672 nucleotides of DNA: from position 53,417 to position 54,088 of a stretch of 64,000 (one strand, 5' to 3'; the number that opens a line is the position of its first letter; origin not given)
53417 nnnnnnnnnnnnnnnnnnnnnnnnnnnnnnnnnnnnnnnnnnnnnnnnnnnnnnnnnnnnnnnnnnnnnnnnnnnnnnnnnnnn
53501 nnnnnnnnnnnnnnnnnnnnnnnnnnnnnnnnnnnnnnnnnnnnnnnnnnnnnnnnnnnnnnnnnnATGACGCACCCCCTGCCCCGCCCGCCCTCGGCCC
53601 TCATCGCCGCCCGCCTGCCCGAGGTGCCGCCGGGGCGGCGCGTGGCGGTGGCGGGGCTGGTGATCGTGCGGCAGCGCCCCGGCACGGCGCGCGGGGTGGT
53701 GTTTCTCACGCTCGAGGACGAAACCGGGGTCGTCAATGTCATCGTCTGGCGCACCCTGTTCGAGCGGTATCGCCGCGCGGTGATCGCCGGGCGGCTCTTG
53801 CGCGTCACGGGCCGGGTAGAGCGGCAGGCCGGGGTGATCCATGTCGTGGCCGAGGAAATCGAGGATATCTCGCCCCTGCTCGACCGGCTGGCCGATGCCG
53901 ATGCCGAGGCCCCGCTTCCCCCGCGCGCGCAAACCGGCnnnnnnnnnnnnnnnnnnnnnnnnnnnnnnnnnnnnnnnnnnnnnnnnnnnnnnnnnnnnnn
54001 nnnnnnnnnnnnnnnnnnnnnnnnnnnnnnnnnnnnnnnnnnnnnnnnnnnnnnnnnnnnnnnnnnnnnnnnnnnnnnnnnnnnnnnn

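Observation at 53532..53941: SOS-controlled stand-alone OB-fold resembling the DnaE2 C-terminus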

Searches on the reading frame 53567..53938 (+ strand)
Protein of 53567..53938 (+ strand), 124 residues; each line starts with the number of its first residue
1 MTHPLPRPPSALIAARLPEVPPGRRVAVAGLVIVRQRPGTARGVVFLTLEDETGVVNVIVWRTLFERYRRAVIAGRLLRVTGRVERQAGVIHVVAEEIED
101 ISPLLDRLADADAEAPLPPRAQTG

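Call 3: search_protein_families(library=pfam, proteins=[window:53567-53938:+], max_evalue=1)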
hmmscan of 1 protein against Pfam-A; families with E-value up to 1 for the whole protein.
window:53567-53938:+ (124 aa): 6 families
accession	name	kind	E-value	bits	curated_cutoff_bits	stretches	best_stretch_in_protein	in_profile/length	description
PF01336.31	tRNA_anti-codon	-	3.1e-13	49.9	27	1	26-101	1-75/75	OB-fold nucleic acid binding domain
PF13742.12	tRNA_anti_2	-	0.00019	22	27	1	24-96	20-92/95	OB-fold nucleic acid binding domain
PF15072.12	HROB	-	0.031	14.7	30.8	1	32-77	8-53/85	Homologous recombination OB-fold protein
PF00436.31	SSB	-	0.052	14.1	26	1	50-85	44-79/104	Single-strand binding protein family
PF00558.24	Vpu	-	0.15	12.3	24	1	55-85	17-47/81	Vpu protein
PF10386.15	DUF2441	-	0.28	11.6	25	1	57-86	85-114/141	Protein of unknown function (DUF2441)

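Call 4: search_protein_families(library=ncbifam, proteins=[window:53567-53938:+], max_evalue=1)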
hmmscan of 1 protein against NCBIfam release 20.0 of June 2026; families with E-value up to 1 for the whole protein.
window:53567-53938:+ (124 aa): 17 families
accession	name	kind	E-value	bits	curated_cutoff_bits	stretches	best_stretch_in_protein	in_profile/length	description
NF004225.0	PRK05672.1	subfamily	7.3e-34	117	939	1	13-109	944-1040/1047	error-prone DNA polymerase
NF005298.0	PRK06826.1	equivalog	3.2e-07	28.4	1260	1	20-102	988-1073/1151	DNA polymerase III subunit alpha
NF004226.0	PRK05673.1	equivalog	1.8e-06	26.1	1002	1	21-102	980-1063/1146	DNA polymerase III subunit alpha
NF003118.0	PRK04036.1-3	equivalog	0.00025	20.1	445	1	25-92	138-204/481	DNA-directed DNA polymerase II small subunit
NF005616.0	PRK07373.1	equivalog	0.00061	18.4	646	1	43-102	302-361/449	DNA polymerase III subunit alpha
NF040849.1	tRNAmod_TiaS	equivalog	0.0011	17.6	600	1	42-101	282-343/422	tRNA(Ile2) 2-agmatinylcytidine synthetase TiaS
NF005582.0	PRK07279.1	equivalog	0.0044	15.1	1279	1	32-101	897-964/1033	DNA polymerase III subunit alpha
NF002821.0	PRK02983.1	equivalog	0.0047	14.9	742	1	3-99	640-738/1102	bifunctional lysylphosphatidylglycerol synthetase/lysine--tRNA ligase LysX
TIGR00237.1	xseA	equivalog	0.0057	15.9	180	1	25-99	20-94/389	exodeoxyribonuclease VII large subunit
NF053577.1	HAN_nuclease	equivalog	0.013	14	840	1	23-102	104-180/612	Hef-associated nuclease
NF003483.0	PRK05159.1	equivalog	0.018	13.9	353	1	22-99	16-96/438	aspartate--tRNA(Asn) ligase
NF001750.0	PRK00476.1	equivalog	0.044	12.1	443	1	21-87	16-82/590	aspartate--tRNA ligase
NF005617.0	PRK07374.1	equivalog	0.047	11.5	1653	1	28-104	1005-1083/1170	DNA polymerase III subunit alpha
NF005580.0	PRK07275.1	subfamily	0.073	13.3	254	1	50-86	43-79/162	single-stranded DNA-binding protein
NF005551.0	PRK07211.1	equivalog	0.074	12.3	575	1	44-100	92-148/485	single-stranded DNA binding protein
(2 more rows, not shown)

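Call 6: find_homologous_proteins(query=window:53567-53938:+, max_evalue=0.00001)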
Query window:53567-53938:+ (124 aa): 4576 proteins with E <= 0.00001 among 4873 candidates; the best 120 are listed.
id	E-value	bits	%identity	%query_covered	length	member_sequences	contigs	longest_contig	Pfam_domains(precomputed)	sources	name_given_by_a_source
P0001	2.8e-60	220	87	100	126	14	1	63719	PF01336.32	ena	-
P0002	9.7e-59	215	92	88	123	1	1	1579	PF01336.32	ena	-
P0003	9.6e-58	212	86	100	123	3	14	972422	PF01336.32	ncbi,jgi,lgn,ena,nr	ncbi:MAG TPA: hypothetical protein DCX34_00640 [Roseovarius sp.]|jgi:DNA polymerase III alpha subuni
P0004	1.1e-57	212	86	100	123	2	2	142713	PF01336.32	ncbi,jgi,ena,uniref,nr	ncbi:OB-fold nucleic acid binding domain-containing protein [Roseovarius nitratireducens]|jgi:DNA po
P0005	1.5e-57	211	86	100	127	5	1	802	PF01336.32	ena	-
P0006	1.3e-56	208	87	86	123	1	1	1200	PF01336.32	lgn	-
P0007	4.2e-56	207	83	100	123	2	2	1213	PF01336.32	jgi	-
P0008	8.4e-56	206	85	100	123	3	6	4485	PF01336.32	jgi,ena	-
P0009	1.1e-55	205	87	86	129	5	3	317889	PF01336.32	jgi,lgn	jgi:DNA polymerase III alpha subunit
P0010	2.0e-55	204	84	100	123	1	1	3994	PF01336.32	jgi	-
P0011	1.4e-54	202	81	100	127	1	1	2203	PF01336.32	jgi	-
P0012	4.2e-54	200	88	91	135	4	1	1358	PF01336.32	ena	-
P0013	4.4e-54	200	82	94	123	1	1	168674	PF01336.32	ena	-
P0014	4.6e-54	200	82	94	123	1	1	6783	PF01336.32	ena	-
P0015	5.9e-54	200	84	93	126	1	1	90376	PF01336.32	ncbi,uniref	ncbi:OB-fold nucleic acid binding domain-containing protein [Roseovarius ramblicola]|uniref:OB-fold 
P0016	2.7e-53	198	81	90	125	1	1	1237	PF01336.32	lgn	-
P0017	2.9e-53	197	81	94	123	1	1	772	PF01336.32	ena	-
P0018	1.6e-52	195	78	95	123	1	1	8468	PF01336.32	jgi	-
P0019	1.8e-52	195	79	100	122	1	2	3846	PF01336.32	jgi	-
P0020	2.0e-52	195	77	100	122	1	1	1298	PF01336.32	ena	-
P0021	4.9e-52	193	80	97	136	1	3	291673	PF01336.32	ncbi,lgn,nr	ncbi:MAG: hypothetical protein H5U16_02925 [Roseovarius sp.]|nr:hypothetical protein [Roseovarius sp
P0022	9.2e-52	193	80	97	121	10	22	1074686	PF01336.32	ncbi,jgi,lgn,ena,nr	ncbi:MAG: DNA polymerase III subunit alpha [Roseovarius sp. BRH_c41]|jgi:single-strand DNA-binding p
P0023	1.5e-51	192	80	97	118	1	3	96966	PF01336.32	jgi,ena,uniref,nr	uniref:OB-fold nucleic acid binding domain-containing protein n=1 Tax=Roseovarius sp. BRH_c41 TaxID=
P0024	1.5e-51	192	84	88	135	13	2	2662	PF01336.32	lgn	-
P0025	2.4e-51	191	75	99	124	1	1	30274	PF13742.13,PF01336.32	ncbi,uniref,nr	ncbi:OB-fold nucleic acid binding domain-containing protein [uncultured Roseovarius sp.]|uniref:OB-f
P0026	2.5e-51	191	75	99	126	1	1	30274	PF13742.13,PF01336.32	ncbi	-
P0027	2.8e-51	191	77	100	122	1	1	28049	PF01336.32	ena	-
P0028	3.3e-51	191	78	96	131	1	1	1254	PF01336.32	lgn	-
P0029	3.9e-51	191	76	96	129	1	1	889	PF01336.32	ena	-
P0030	4.7e-51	190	79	86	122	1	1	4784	PF01336.32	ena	-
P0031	4.9e-51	190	76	96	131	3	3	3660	PF01336.32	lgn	-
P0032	5.4e-51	190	78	95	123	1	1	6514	PF01336.32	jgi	jgi:DNA-directed RNA polymerase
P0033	5.7e-51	190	76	100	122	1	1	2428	PF01336.32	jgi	-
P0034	7.6e-51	190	78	91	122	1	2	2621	PF01336.32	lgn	-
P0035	9.2e-51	189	76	100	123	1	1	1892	PF01336.32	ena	-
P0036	1.0e-50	189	77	93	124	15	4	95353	PF13742.13,PF01336.32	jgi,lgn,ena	jgi:DNA-directed RNA polymerase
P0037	1.0e-50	189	70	98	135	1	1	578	PF01336.32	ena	-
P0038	1.1e-50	189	78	92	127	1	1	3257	PF01336.32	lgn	-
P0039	1.2e-50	189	79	86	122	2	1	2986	PF01336.32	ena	-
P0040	1.3e-50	189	71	98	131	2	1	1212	PF01336.32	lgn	-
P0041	1.4e-50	189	78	96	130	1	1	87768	PF01336.32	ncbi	ncbi:MAG: OB-fold nucleic acid binding domain-containing protein [Roseovarius sp.]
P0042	1.6e-50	189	70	98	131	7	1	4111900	PF01336.32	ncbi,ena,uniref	ncbi:OB-fold nucleic acid binding domain-containing protein [Roseovarius sp.]|uniref:OB-fold nucleic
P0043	1.7e-50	189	77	96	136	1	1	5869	PF01336.32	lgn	-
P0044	1.7e-50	189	70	98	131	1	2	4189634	PF01336.32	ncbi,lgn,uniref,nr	ncbi:OB-fold nucleic acid binding domain-containing protein [Roseovarius sp. MMSF_3350]|uniref:OB-fo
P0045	1.7e-50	188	78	91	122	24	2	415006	PF01336.32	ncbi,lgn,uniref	ncbi:MAG: OB-fold nucleic acid binding domain-containing protein [Roseovarius sp.]|uniref:OB-fold nu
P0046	1.7e-50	188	77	91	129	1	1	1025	PF01336.32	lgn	-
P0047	1.9e-50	188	78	94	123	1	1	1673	PF01336.32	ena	-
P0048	1.9e-50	188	80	94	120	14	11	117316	PF13742.13,PF01336.32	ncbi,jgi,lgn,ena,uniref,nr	ncbi:MAG: OB-fold nucleic acid binding domain-containing protein [Roseovarius sp.]|jgi:DNA-directed 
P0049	2.5e-50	188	75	96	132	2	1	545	PF01336.32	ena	-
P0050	2.7e-50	188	71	99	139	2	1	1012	PF01336.32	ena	-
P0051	2.8e-50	188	79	85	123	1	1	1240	PF01336.32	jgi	jgi:DNA-directed RNA polymerase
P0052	3.3e-50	188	78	94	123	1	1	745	PF01336.32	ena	-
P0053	4.3e-50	187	73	96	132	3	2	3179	PF01336.32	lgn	-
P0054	5.2e-50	187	74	96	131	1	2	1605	PF01336.32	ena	-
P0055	6.6e-50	187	71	96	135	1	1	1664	PF01336.32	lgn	-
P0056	7.0e-50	187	75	94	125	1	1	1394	PF01336.32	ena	-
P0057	7.4e-50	186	81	87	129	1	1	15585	PF01336.32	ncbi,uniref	ncbi:OB-fold nucleic acid binding domain-containing protein [Roseovarius salis]|uniref:OB-fold nucle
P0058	8.0e-50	186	75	96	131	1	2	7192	PF01336.32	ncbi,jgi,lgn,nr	ncbi:MAG: OB-fold nucleic acid binding domain-containing protein [Rhodobacteraceae bacterium]|jgi:DN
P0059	8.5e-50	186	76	93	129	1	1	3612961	PF01336.32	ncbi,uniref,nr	ncbi:OB-fold nucleic acid binding domain-containing protein [Roseovarius rhodophyticola]|uniref:Erro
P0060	9.2e-50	186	80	75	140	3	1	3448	PF13742.13,PF01336.32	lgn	-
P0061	9.5e-50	186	68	98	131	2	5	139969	PF01336.32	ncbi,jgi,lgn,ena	ncbi:MAG: OB-fold nucleic acid binding domain-containing protein [Roseovarius confluentis]|jgi:singl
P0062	1.0e-49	186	73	96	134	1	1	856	PF01336.32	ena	-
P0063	1.1e-49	186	75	93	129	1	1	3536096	PF01336.32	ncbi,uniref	ncbi:OB-fold nucleic acid binding domain-containing protein [Roseovarius sp. S88]|uniref:Error-prone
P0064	1.3e-49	186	74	96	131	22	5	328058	PF01336.32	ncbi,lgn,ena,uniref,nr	ncbi:OB-fold nucleic acid binding domain-containing protein [Roseovarius sp.]|uniref:OB-fold nucleic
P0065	1.3e-49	186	75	93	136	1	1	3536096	PF01336.32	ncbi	ncbi:OB-fold nucleic acid binding domain-containing protein [Roseovarius phycicola]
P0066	1.5e-49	185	68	98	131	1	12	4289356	PF01336.32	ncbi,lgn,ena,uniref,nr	ncbi:OB-fold nucleic acid binding domain-containing protein [Roseovarius sp. SK2]|uniref:OB-fold nuc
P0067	1.5e-49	185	68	98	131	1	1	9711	PF01336.32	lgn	-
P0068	1.6e-49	185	84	85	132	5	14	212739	PF01336.32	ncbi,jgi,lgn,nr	ncbi:MAG: hypothetical protein H5U15_04970 [Roseovarius sp.]|jgi:DNA-directed RNA polymerase|nr:hypo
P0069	2.0e-49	185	74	96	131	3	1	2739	PF01336.32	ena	-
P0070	2.5e-49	185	75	96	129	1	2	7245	PF01336.32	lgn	-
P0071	2.7e-49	185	74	96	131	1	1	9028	PF01336.32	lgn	-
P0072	3.2e-49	184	71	98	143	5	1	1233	PF01336.32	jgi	-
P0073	3.3e-49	184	79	88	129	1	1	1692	PF01336.32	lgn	-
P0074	4.5e-49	184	76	89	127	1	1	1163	PF01336.32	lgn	-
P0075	4.5e-49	184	67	98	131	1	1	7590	PF01336.32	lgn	-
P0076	4.8e-49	184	74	96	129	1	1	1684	PF01336.32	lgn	-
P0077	5.5e-49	184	75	96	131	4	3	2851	PF01336.32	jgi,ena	-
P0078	6.2e-49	183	74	96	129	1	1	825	PF01336.32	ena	-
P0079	6.2e-49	183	69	98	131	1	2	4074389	PF01336.32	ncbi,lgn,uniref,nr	ncbi:Error-prone DNA polymerase [Roseovarius sp. THAF9]|uniref:OB-fold nucleic acid binding domain-c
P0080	6.3e-49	183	83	85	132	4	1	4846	PF01336.32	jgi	jgi:DNA polymerase III alpha subunit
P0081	7.7e-49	183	74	96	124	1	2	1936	PF01336.32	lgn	-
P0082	7.7e-49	183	76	91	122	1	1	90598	PF01336.32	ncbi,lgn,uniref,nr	ncbi:error-prone DNA polymerase [Roseovarius sp. A-2]|uniref:OB-fold nucleic acid binding domain-con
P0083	8.0e-49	183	69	98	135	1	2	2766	PF01336.32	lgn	-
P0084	9.3e-49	183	74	96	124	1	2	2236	PF01336.32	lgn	-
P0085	9.4e-49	183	74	94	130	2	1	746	PF01336.32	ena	-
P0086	9.9e-49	183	74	96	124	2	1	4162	PF01336.32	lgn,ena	-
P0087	1.1e-48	183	78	95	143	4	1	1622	PF01336.32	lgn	-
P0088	1.1e-48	183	73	94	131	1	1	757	PF01336.32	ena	-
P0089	1.2e-48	182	73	96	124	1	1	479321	PF01336.32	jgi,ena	-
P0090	1.3e-48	182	74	96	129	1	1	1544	PF01336.32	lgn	-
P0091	1.3e-48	182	75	95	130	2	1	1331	PF01336.32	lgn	-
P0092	1.3e-48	182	71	96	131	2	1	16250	PF01336.32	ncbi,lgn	ncbi:MAG: OB-fold nucleic acid binding domain-containing protein [Pseudomonadota bacterium]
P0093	1.4e-48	182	73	95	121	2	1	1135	PF13742.13,PF01336.32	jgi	jgi:DNA-directed RNA polymerase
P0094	1.5e-48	182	79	85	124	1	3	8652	PF01336.32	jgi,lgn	jgi:single-strand DNA-binding protein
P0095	1.7e-48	182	73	98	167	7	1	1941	PF01336.32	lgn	-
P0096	1.8e-48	182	75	96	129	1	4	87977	PF01336.32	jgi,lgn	-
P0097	1.8e-48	182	81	85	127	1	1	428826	PF01336.32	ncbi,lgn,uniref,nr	ncbi:DNA-directed RNA polymerase [Roseovarius litoreus]|uniref:Error-prone DNA polymerase n=1 Tax=Ro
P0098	1.9e-48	182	74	96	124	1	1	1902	PF01336.32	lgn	-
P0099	2.4e-48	182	80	85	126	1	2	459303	PF01336.32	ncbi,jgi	ncbi:OB-fold nucleic acid binding domain-containing protein [Roseovarius sp.]|jgi:DNA-directed RNA p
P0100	2.8e-48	181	80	85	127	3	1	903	PF01336.32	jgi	-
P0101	2.9e-48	181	72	99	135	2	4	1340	PF01336.32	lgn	-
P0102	3.4e-48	181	82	85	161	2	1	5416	PF01336.32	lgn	-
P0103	4.0e-48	181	76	98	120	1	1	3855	PF13742.13,PF01336.32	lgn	-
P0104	4.4e-48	181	75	96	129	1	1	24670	PF01336.32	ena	-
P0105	4.7e-48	181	77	96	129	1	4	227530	PF01336.32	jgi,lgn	-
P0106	5.4e-48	180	79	85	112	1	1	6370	PF01336.32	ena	-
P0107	6.8e-48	180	54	80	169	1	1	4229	PF13742.13,PF01336.32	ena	-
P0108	6.8e-48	180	70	95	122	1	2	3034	PF01336.32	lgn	-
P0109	7.1e-48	180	75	96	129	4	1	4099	PF01336.32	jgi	jgi:DNA-directed RNA polymerase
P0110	8.4e-48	180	77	83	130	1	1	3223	PF01336.32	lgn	-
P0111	9.9e-48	180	77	91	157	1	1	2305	PF01336.32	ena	-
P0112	1.0e-47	179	76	89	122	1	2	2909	PF13742.13,PF01336.32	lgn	-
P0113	1.2e-47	179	79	85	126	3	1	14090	PF01336.32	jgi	-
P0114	1.2e-47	179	79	85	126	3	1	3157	PF01336.32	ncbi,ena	-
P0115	1.2e-47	179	76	86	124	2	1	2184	PF01336.32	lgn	-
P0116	1.2e-47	179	71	96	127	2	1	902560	PF01336.32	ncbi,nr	ncbi:OB-fold nucleic acid binding domain-containing protein [Lutimaribacter sp. EGI FJ00014]|nr:OB-f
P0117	1.3e-47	179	75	87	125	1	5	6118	PF01336.32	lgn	-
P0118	1.3e-47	179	72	99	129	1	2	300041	PF01336.32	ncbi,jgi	jgi:DNA-directed RNA polymerase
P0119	1.5e-47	179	73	95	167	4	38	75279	PF13742.13,PF01336.32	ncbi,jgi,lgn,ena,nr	ncbi:MAG: hypothetical protein COW54_01325 [Rhodobacteraceae bacterium CG17_big_fil_post_rev_8_21_14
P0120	1.5e-47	179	73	96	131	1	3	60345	PF01336.32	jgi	jgi:DNA-directed RNA polymerase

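Call 11: find_related_loci(query=window:53567-53938:+, collection=genome_contigs, flank=10000)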
Query window:53567-53938:+ (124 aa) in genome_contigs; peptide patterns used: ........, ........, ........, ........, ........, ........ (x = any residue, [..] = any of these).
600 stretches matched a pattern (row limit reached: there are more); 287 encode a relative of the query (tblastn E <= 1e-3); the best 80 are kept; 80 distinct loci.
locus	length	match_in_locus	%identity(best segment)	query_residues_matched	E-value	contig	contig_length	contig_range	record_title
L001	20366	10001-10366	90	1-124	1e-66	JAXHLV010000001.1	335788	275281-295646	MAG: Roseovarius sp. isolate Salar_de_Ascotan_soil_MAG_ASO34 contig_6259_polypolish, whole genome shotgun sequence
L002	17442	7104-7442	78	1-113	4e-54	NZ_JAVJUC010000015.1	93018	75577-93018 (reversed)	MAG: Roseovarius sp. isolate B1-GNL1-15 k141_36789, whole genome shotgun sequence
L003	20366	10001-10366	68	3-124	6e-54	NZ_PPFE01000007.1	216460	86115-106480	Roseovarius confluentis strain SAG6 contig7, whole genome shotgun sequence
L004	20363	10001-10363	72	1-121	6e-53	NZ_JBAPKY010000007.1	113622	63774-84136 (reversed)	Roseovarius sp. D22-M7 Scaffold7, whole genome shotgun sequence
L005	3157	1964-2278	79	6-110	3e-52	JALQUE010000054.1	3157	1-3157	MAG: Roseovarius sp. isolate DFJ.11 DFJ_468243, whole genome shotgun sequence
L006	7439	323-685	72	2-124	5e-52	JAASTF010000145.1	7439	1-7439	MAG: Rhodobacteraceae bacterium isolate KhS_metabat.39 KhS_C5340, whole genome shotgun sequence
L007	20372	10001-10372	70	5-124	3e-50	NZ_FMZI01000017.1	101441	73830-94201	Mameliella alba strain CGMCC 1.7290, whole genome shotgun sequence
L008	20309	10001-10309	76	6-108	6e-50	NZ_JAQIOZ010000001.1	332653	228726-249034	Primorskyibacter aestuariivivens strain OITF-36 K52455_ctg0001, whole genome shotgun sequence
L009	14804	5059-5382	76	6-113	8e-50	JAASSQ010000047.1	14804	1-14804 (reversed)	MAG: Roseovarius sp. isolate KhS_metabat.15 KhS_C1554, whole genome shotgun sequence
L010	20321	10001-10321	77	4-110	3e-49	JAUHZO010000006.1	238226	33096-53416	MAG: Alphaproteobacteria bacterium isolate 4_bin.41 NODE_59_length_238226_cov_5.575824, whole genome shotgun sequence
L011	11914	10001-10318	84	5-110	2e-49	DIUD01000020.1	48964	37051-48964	MAG TPA_asm: Roseovarius sp. UBA6167 UBA6167_contig_14741, whole genome shotgun sequence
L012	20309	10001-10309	78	6-108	5e-49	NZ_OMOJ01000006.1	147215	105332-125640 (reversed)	Pseudoprimorskyibacter insulae strain CECT 8871, whole genome shotgun sequence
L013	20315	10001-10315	74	6-110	3e-49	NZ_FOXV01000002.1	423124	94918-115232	Roseivivax halotolerans strain JCM 10271, whole genome shotgun sequence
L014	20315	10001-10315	76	6-110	1e-48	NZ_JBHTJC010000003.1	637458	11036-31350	Roseovarius aquimarinus strain CCUG 64792 GCM70027509_3, whole genome shotgun sequence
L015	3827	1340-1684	75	3-118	4e-48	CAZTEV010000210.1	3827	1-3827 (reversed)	MAG TPA_asm: uncultured Roseivivax sp. isolate SRP321284_co1_172 genome assembly, contig: NODE_37058_length_3827_cov_29.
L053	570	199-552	64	6-123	5e-48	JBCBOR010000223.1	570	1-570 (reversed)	MAG: Pseudomonadota bacterium isolate J06633_11 NODE_223_length_570_cov_3.273834, whole genome shotgun sequence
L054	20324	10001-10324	65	5-112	1e-43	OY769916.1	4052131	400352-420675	MAG: Paracoccaceae bacterium isolate 0eec8381-062d-48a1-8b5c-e49145247478 genome assembly, chromosome: 1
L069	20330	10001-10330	63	2-111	7e-42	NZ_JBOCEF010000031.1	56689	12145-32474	Rhodovulum sp. DZ06 scaffold31, whole genome shotgun sequence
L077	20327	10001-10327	61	7-124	5e-40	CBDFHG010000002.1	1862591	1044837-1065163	MAG: Thermohalobaculum sp. isolate 6f21eef3-4e04-431d-82cf-8d107b5bd39d genome assembly, contig: contig_2, whole genome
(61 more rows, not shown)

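Call 17: search_protein_representatives(protein=window:53567-53938:+)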
Query: 124 residues. Proteins with E-value up to 0.001 (for the whole library): 6377; up to 1e-10: 3133; up to 1e-30: 27. The best 150 are listed.
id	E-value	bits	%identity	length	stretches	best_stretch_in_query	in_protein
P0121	4.9e-45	169.2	69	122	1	1-118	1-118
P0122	2.2e-41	157.4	69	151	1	4-111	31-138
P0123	9.8e-41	155.3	68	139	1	3-111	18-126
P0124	7.6e-40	152.5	69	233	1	5-111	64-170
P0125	1.0e-39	152.0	65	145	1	5-117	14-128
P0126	1.6e-39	151.4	67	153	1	6-111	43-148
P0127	3.4e-38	147.2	62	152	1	5-120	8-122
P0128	1.1e-37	145.4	66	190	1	5-112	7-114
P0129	1.9e-37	144.7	63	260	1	6-118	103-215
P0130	2.1e-37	144.6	68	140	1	5-109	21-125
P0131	3.8e-36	140.5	62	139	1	6-110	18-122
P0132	2.5e-35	137.9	68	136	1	20-119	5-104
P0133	7.3e-35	136.4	58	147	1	5-110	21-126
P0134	3.3e-34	134.3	73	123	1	22-111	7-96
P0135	6.6e-34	133.3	53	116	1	5-111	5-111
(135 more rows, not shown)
